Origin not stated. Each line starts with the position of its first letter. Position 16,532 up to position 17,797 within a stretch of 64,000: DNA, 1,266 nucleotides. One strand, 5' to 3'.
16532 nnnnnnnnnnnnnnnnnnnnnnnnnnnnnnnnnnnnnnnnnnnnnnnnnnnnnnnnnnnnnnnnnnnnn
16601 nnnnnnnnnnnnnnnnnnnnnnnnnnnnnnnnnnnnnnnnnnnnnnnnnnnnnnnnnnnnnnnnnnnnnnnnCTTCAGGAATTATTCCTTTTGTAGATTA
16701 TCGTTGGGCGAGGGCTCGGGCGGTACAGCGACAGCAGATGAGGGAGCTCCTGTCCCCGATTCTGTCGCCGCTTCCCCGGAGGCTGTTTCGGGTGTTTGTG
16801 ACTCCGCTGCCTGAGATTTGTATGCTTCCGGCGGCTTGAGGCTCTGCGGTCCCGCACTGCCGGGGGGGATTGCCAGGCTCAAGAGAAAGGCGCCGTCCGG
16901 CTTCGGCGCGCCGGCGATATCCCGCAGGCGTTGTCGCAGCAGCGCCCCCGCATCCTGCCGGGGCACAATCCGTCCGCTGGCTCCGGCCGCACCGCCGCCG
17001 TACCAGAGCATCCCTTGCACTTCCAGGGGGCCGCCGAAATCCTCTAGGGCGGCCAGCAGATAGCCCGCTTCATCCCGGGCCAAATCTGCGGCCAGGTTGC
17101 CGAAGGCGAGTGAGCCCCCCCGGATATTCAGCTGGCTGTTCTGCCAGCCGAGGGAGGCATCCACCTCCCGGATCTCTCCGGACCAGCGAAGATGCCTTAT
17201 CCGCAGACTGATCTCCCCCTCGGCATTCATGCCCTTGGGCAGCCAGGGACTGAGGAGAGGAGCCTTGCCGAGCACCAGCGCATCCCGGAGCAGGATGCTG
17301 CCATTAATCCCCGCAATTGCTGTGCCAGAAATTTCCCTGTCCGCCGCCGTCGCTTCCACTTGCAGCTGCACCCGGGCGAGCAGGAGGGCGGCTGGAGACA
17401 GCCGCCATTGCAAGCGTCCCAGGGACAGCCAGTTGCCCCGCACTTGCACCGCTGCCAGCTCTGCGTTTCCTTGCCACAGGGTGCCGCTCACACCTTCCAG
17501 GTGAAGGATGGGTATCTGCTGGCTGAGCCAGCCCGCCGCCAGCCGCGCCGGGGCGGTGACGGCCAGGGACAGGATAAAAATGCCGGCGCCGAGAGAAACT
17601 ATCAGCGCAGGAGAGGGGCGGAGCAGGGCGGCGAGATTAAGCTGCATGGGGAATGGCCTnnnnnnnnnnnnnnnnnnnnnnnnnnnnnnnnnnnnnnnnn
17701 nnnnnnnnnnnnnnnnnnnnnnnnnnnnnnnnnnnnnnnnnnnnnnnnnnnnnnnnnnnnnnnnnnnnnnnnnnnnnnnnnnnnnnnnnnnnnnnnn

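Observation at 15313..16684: Glycosyltransferase gene bracketed by a ~60-bp direct repeat of its own stop-9nt-ATG junction and 5' coding end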

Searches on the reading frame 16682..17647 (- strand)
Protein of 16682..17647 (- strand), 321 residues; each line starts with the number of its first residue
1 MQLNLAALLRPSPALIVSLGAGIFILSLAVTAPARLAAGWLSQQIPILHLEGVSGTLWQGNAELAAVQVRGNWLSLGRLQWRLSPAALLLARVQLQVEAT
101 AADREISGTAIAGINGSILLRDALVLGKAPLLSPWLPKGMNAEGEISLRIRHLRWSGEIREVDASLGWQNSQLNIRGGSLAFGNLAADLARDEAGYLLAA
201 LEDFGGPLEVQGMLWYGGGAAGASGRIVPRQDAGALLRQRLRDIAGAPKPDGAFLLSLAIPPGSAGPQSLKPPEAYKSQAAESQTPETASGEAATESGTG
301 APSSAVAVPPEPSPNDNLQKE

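Call 5: search_protein_families(library=pfam, proteins=[window:16682-17647:-], max_evalue=1)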
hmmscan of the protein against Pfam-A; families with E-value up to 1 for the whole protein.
window:16682-17647:- (321 aa): 1 family
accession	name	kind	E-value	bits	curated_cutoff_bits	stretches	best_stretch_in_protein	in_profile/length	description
PF01203.25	T2SSN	-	6.6e-27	95.4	29.6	1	48-254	3-208/211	Type II secretion system (T2SS), protein N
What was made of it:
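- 16707..17647 (-): Native part of gspN (T2SS protein N), last gene of the gsp operon. Pfam T2SSN, E 6.6e-27 (call 5).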

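Call 24: find_homologous_proteins(query=window:16682-17647:-, max_evalue=0.001)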
Query window:16682-17647:- (321 aa): 7 proteins with E <= 0.001 among 8000 candidates.
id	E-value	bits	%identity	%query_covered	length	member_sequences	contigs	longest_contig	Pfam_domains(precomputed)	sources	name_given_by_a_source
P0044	1.7e-198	677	100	100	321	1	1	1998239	PF01203.26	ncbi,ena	-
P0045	3.1e-129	449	72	95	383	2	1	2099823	PF01203.26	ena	-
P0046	2.7e-120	420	69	95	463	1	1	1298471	PF01203.26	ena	-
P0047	7.3e-106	372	65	88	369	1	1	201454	PF01203.26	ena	-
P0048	5.2e-10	58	31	69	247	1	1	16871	PF01203.26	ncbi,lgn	-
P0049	1.6e-9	56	41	39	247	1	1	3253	PF01203.26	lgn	-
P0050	6.0e-9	54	31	51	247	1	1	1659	PF01203.26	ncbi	-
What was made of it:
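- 16707..17647 (-): It is 65-72% identical to GspN of relatives L013-L015 (call 24).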

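Call 25: find_encoding_contigs(protein=P0045, flank=8000, max_places=3)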
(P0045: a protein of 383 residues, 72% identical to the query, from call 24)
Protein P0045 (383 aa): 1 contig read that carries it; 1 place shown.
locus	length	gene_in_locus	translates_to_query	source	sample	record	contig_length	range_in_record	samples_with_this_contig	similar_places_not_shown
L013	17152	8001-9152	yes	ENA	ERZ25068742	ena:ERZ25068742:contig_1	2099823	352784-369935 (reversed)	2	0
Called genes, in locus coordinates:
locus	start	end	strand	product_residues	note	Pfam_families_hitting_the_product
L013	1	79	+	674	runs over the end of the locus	PF21305:type_II_gspD_N0, PF03958:Secretin_N, PF00263:Secretin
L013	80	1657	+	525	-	PF22341:GSPE_N1E, PF00437:T2SSE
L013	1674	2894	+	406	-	PF28597:T2SSF_N, PF00482:T2SSF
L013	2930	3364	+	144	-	PF07963:N_methyl, PF08334:T2SSG, PF22434:PilW_C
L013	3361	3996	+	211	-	-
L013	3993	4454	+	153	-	PF07963:N_methyl, PF02501:T2SSI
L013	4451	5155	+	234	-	PF07963:N_methyl, PF11612:T2SSJ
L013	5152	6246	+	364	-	PF21687:T2SSK_1st, PF12836:HHH_3 (faint)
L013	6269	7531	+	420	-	PF05134:T2SSL, PF12693:GspL_C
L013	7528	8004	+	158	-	PF04612:T2SSM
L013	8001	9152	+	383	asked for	PF01203:T2SSN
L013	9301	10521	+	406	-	-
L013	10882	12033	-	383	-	PF01264:Chorismate_synt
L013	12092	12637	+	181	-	PF01227:GTP_cyclohydroI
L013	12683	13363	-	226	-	PF02798:GST_N, PF13417:GST_N_3, PF13409:GST_N_2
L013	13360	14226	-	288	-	PF00561:Abhydrolase_1, PF12146:Hydrolase_4, PF12697:Abhydrolase_6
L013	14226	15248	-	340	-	PF01210:NAD_Gly3P_dh_N, PF03807:F420_oxidored (weak), PF07479:NAD_Gly3P_dh_C, PF20618:GPD_NAD_C_bact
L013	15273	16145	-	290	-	PF02629:CoA_binding, PF13607:Succ_CoA_lig, PF00549:Ligase_CoA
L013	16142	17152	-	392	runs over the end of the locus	PF08442:ATP-grasp_2, PF13549:ATP-grasp_5, PF24948:Citrate_synth_N, PF00549:Ligase_CoA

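Call 26: find_encoding_contigs(protein=P0046, flank=8000, max_places=3)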
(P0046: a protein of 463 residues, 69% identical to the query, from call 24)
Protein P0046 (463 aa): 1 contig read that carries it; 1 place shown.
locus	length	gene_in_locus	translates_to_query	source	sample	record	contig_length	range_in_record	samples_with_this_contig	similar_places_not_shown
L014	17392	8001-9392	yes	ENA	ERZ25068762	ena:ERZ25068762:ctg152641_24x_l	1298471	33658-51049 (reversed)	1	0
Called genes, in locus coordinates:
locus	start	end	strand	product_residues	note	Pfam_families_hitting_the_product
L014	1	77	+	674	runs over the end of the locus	PF21305:type_II_gspD_N0, PF03958:Secretin_N, PF00263:Secretin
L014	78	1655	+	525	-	PF22341:GSPE_N1E, PF00437:T2SSE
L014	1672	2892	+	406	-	PF28597:T2SSF_N, PF00482:T2SSF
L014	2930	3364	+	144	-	PF07963:N_methyl, PF08334:T2SSG, PF22434:PilW_C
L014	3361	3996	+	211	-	-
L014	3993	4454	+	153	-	PF07963:N_methyl, PF02501:T2SSI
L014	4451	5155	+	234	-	PF07963:N_methyl, PF11612:T2SSJ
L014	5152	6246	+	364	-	PF21687:T2SSK_1st, PF12836:HHH_3 (faint)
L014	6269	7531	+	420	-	PF05134:T2SSL, PF12693:GspL_C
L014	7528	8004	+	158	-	PF04612:T2SSM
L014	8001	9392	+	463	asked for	PF01203:T2SSN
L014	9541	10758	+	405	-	-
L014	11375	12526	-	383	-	PF01264:Chorismate_synt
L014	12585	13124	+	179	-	PF01227:GTP_cyclohydroI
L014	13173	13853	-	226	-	PF02798:GST_N, PF13417:GST_N_3, PF13409:GST_N_2, PF00043:GST_C (weak)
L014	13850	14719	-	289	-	PF00561:Abhydrolase_1, PF12146:Hydrolase_4, PF12697:Abhydrolase_6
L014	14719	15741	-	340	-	PF01210:NAD_Gly3P_dh_N, PF02558:ApbA (faint), PF03807:F420_oxidored (weak), PF07479:NAD_Gly3P_dh_C, PF20618:GPD_NAD_C_bact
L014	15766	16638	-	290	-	PF02629:CoA_binding, PF13607:Succ_CoA_lig, PF00549:Ligase_CoA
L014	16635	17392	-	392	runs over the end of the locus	PF08442:ATP-grasp_2, PF13549:ATP-grasp_5, PF24948:Citrate_synth_N, PF00549:Ligase_CoA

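Call 27: find_encoding_contigs(protein=P0047, flank=8000, max_places=3)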
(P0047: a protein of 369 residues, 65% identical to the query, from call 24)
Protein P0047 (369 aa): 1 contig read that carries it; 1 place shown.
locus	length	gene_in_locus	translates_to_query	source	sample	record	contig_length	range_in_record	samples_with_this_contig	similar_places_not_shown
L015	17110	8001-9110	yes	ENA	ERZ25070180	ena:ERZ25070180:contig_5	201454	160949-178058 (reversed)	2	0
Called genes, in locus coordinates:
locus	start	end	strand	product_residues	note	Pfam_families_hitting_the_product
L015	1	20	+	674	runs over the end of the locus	PF21305:type_II_gspD_N0, PF03958:Secretin_N, PF00263:Secretin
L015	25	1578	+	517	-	PF22341:GSPE_N1E, PF00437:T2SSE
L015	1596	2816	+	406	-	PF28597:T2SSF_N, PF00482:T2SSF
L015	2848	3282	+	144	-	PF07963:N_methyl, PF08334:T2SSG, PF22434:PilW_C (weak)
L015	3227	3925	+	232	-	PF07963:N_methyl (faint), PF12019:GspH (faint)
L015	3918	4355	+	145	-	PF07963:N_methyl, PF02501:T2SSI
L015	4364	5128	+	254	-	PF07963:N_methyl (weak), PF11612:T2SSJ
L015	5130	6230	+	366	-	PF21687:T2SSK_1st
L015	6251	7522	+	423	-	PF05134:T2SSL, PF12693:GspL_C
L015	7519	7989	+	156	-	PF04612:T2SSM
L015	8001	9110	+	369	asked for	PF01203:T2SSN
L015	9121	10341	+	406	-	-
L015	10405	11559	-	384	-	PF01306:LacY_symp (weak), PF03825:Nuc_H_symport, PF07690:MFS_1, PF12832:MFS_1_like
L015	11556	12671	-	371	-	PF01264:Chorismate_synt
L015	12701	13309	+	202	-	PF01227:GTP_cyclohydroI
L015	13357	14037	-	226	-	PF02798:GST_N, PF13417:GST_N_3, PF13409:GST_N_2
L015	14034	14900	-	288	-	PF00561:Abhydrolase_1, PF12146:Hydrolase_4, PF12697:Abhydrolase_6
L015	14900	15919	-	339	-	PF01210:NAD_Gly3P_dh_N, PF02558:ApbA, PF03807:F420_oxidored (weak), PF07479:NAD_Gly3P_dh_C, PF20618:GPD_NAD_C_bact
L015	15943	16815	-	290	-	PF02629:CoA_binding, PF13607:Succ_CoA_lig, PF00549:Ligase_CoA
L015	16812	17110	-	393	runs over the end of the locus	PF08442:ATP-grasp_2, PF13549:ATP-grasp_5, PF24948:Citrate_synth_N, PF00549:Ligase_CoA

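Call 42: find_encoding_contigs(protein=P0044, flank=3000, max_places=3)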
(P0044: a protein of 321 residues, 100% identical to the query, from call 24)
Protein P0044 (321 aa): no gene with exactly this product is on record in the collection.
